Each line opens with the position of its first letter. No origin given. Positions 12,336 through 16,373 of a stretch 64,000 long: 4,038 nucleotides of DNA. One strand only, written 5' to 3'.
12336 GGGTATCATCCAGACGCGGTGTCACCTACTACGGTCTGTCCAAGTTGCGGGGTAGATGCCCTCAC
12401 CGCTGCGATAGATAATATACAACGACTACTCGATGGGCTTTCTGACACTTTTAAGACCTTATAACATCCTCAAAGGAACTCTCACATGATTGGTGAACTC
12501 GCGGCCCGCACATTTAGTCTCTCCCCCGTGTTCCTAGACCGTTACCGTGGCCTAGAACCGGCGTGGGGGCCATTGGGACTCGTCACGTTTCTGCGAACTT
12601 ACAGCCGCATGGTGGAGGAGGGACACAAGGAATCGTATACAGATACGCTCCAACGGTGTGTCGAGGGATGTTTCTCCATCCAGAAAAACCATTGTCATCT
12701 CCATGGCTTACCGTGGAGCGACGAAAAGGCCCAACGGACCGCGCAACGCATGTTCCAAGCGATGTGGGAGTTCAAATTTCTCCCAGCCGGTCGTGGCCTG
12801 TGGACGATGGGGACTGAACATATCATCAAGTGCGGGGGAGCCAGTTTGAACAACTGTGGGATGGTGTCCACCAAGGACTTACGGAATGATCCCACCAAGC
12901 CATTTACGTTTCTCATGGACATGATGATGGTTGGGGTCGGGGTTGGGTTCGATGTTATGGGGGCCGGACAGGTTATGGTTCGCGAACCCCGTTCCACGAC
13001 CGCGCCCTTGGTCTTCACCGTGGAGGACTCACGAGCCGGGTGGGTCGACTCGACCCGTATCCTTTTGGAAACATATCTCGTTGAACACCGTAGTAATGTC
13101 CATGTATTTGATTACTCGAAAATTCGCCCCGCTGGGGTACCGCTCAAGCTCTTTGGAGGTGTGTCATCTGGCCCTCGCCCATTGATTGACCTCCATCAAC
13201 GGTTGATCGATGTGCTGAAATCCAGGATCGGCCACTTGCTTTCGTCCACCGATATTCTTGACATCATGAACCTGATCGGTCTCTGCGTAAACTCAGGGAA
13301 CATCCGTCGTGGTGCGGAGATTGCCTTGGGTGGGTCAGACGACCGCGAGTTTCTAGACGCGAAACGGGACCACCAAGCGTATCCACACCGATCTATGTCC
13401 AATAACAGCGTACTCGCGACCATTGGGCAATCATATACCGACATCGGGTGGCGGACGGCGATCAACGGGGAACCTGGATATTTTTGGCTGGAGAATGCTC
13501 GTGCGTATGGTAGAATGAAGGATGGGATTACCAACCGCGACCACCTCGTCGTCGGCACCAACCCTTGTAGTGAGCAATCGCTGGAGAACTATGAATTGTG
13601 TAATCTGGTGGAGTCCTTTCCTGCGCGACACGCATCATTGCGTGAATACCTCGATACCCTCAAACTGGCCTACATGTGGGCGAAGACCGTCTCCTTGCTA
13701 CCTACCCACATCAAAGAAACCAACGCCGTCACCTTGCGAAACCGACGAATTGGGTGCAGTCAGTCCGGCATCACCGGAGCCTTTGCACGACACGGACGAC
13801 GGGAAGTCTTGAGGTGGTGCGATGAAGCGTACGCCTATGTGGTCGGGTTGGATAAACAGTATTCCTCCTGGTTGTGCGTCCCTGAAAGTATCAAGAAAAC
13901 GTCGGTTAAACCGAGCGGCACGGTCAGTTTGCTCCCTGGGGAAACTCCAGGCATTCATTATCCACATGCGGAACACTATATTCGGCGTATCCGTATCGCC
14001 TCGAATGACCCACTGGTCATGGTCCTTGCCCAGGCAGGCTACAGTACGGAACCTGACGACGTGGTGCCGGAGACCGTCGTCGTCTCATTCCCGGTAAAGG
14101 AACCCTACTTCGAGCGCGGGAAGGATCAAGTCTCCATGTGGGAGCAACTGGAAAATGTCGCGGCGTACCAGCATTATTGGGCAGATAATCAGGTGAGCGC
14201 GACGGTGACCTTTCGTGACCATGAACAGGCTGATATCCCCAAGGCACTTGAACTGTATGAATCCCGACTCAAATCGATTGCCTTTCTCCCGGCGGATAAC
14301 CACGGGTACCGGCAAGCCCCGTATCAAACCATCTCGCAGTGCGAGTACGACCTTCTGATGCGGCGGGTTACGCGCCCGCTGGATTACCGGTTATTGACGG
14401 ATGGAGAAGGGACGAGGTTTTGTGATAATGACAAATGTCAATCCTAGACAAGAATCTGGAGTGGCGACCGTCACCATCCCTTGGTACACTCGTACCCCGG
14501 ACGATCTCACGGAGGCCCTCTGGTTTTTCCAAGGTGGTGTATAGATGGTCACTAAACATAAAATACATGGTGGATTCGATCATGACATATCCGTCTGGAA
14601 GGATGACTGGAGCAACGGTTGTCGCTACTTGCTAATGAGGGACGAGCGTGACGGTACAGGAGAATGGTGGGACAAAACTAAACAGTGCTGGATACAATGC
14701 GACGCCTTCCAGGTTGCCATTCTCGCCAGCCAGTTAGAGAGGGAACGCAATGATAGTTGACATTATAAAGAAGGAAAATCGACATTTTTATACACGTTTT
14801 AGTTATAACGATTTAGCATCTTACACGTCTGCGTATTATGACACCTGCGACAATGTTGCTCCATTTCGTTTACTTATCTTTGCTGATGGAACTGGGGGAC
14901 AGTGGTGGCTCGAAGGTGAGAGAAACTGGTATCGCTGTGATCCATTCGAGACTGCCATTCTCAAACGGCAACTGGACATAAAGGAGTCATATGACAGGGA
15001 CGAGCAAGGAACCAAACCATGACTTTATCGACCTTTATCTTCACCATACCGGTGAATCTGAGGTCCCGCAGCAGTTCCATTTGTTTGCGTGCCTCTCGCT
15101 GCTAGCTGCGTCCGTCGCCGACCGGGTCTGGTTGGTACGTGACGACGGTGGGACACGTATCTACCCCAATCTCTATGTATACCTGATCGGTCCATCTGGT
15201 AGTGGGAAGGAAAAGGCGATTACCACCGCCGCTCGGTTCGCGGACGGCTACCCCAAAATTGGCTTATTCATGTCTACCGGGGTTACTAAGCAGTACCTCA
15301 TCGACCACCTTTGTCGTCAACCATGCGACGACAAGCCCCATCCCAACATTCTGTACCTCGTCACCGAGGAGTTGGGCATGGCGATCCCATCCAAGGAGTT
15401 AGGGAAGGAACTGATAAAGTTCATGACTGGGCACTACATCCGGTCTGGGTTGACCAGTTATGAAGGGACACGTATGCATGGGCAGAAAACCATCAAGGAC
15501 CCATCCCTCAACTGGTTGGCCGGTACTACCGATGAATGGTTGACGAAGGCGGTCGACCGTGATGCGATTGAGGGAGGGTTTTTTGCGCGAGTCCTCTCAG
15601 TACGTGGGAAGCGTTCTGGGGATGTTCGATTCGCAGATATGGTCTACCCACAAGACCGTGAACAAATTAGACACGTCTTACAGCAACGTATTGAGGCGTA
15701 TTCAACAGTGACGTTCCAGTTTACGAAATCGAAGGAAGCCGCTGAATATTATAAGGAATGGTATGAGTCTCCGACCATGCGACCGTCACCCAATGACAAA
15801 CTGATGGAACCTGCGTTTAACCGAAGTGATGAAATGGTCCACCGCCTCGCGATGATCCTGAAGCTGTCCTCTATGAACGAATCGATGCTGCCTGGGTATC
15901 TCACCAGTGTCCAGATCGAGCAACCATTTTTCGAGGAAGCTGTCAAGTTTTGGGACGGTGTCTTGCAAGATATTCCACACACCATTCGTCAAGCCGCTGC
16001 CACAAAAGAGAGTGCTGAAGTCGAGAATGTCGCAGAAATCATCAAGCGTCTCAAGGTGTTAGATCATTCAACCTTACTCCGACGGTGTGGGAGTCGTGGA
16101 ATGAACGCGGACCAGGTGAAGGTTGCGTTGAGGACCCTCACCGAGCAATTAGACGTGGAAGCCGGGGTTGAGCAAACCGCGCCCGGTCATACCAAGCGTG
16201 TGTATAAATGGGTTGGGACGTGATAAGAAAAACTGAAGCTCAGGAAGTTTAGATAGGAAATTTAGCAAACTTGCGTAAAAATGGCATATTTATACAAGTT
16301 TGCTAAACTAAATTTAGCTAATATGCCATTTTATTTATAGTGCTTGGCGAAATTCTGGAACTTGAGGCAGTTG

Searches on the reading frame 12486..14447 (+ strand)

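Call 19: search_protein_families(library=phrogs, proteins=[window:12486-14447:+], max_evalue=0.00001)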
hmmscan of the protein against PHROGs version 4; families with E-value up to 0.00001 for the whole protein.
window:12486-14447:+ (653 aa): 1 family
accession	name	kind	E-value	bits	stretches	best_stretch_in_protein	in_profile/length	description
phrog_367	-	DNA, RNA and nucleotide metabolism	1.7e-130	437.4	1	24-652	28-695/701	ribonucleotide reductase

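Call 100: search_protein_families(library=pfam, proteins=[window:12486-14447:+], max_evalue=0.01)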
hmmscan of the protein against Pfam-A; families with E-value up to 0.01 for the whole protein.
window:12486-14447:+ (653 aa): 4 families
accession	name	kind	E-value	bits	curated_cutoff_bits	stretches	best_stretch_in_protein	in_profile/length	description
PF17975.6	RNR_Alpha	-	2.5e-27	95.8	26.4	1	13-110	2-101/101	Ribonucleotide reductase alpha domain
PF21995.1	RNR-II_ins_dom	-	4.9e-10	40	27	1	172-240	32-103/107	B12-dependent ribonucleotide reductase, insertion domain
PF00317.26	Ribonuc_red_lgN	-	0.00011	22.7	28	1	29-112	5-76/77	Ribonucleotide reductase, all-alpha domain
PF02867.20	Ribonuc_red_lgC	-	0.00078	18.6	23.9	0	353-437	204-299/523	Ribonucleotide reductase, barrel domain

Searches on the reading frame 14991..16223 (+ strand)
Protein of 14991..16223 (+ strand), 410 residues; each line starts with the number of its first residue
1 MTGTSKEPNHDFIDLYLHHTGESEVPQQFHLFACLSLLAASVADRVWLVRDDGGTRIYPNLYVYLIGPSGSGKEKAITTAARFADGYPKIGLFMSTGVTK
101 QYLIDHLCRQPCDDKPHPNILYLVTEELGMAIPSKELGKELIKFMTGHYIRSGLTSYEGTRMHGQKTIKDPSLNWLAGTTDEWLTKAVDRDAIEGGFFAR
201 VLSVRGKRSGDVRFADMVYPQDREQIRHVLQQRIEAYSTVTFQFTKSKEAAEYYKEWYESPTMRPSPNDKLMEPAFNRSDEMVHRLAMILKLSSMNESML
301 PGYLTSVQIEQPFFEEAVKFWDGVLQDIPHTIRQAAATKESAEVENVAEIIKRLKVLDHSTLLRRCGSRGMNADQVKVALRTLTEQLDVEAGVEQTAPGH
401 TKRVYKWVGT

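Call 19: search_protein_families(library=phrogs, proteins=[window:14991-16223:+], max_evalue=0.00001)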
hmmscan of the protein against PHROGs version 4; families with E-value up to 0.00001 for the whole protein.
window:14991-16223:+ (410 aa): 5 families
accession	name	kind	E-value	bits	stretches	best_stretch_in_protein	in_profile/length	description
phrog_14296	-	DNA, RNA and nucleotide metabolism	3.5e-20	73.4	1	10-292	2-287/417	DNA primase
phrog_3022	-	DNA, RNA and nucleotide metabolism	1.2e-13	51.4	1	28-292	379-654/788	DNA primase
phrog_5311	-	DNA, RNA and nucleotide metabolism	1.3e-09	37.8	1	13-76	267-327/692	helicase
phrog_2373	-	DNA, RNA and nucleotide metabolism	1.4e-06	28.2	0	167-355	266-455/515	DNA helicase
phrog_10514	-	DNA, RNA and nucleotide metabolism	7.6e-06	25.4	0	22-299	355-648/750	DNA primase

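Call 100: search_protein_families(library=pfam, proteins=[window:14991-16223:+], max_evalue=0.01)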
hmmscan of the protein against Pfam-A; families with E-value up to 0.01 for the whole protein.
window:14991-16223:+ (410 aa): 1 family
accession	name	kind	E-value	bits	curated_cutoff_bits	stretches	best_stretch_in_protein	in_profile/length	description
PF13148.11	DUF3987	-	2.8e-12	46.9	27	2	163-318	188-348/364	Protein of unknown function (DUF3987)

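Call 101: search_solved_structures(query=window:14991-16223:+, max_evalue=0.01)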
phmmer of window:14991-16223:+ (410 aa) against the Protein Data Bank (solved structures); distinct sequences matched with E-value up to 0.01: 0.

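Call 114: predict_structure(protein=window:14991-16223:+)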
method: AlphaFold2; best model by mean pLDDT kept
length: 410 residues; sequences in the alignment: 1
mean_pLDDT: 35.8   pTM: 0.22
mean pLDDT of the five models: 35.8, 31.4, 31.2, 29.6, 28.0
residues with pLDDT >= 90: 0; 70-90: 0; 50-70: 6; < 50: 404
segments of 3 or more residues with pLDDT < 50: 1-72, 82-410
pLDDT, mean of each block of 10 residues (from residue 1): 29 29 38 42 36 34 43 49 45 42 38 33 31 31 31 28 29 29 31 27 27 29 34 31 29 36 36 29 33 32 31 38 43 42 45 40 42 45 44 41 42
secondary structure, 60 per line:
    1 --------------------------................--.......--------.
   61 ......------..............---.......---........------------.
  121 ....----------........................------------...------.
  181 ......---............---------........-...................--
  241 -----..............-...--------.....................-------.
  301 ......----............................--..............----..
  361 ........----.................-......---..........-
elements in order: H27-42 E45-51 E60-66 H73-86 E90-96 H100-107 E120-124 H135-158 H180-186 H190-201 H211-218 H220-238 H246-259 H272-292 H300-306 H311-338 H341-354 H359-368 H373-389 H391-396 H400-409
